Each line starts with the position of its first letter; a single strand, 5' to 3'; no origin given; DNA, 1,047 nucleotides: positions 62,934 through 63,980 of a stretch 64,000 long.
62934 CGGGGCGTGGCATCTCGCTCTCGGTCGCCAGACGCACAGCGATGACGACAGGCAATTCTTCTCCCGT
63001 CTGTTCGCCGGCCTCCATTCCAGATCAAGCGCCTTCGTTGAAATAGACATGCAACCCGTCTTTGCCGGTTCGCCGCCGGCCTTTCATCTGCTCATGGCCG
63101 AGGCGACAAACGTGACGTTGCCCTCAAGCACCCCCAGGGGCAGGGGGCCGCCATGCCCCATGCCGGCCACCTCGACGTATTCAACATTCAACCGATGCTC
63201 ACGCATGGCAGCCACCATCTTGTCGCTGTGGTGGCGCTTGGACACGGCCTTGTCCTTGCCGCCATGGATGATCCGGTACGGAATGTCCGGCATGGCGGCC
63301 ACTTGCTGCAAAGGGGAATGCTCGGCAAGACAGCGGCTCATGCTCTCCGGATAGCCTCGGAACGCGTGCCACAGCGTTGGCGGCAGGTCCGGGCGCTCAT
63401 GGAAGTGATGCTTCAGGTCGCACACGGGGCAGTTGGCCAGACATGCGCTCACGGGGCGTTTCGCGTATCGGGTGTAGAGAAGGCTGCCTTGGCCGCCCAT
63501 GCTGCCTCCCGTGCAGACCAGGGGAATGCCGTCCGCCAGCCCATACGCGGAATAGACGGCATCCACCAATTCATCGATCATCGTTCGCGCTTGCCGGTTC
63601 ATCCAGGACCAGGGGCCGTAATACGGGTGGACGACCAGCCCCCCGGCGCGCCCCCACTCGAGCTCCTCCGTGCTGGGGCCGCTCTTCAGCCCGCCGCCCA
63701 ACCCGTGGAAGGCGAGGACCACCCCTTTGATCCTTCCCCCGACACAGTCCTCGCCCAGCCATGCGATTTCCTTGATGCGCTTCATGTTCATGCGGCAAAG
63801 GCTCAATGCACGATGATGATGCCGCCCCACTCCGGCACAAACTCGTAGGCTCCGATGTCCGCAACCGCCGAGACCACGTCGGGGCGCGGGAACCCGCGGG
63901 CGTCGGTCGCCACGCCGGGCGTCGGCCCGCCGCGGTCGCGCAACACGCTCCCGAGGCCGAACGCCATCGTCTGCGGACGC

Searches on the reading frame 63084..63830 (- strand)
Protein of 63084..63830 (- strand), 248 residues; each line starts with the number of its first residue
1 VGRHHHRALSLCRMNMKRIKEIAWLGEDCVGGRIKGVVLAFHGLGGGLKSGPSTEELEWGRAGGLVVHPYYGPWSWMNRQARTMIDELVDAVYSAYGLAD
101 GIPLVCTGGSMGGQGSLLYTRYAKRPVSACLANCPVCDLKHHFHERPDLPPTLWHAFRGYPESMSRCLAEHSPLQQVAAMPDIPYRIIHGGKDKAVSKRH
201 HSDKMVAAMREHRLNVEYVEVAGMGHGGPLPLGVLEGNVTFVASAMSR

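Call 97: search_protein_families(library=pfam, proteins=[window:63084-63830:-], max_evalue=0.001)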
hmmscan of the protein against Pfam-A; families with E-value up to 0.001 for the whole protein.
window:63084-63830:- (248 aa): 2 families
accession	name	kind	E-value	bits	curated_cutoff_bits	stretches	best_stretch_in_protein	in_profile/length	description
PF00326.27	Peptidase_S9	-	1.7e-07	31.4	22.6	1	89-228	52-189/213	Prolyl oligopeptidase family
PF12146.15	Hydrolase_4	-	2.7e-05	24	27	0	87-144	64-118/239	Serine aminopeptidase, S33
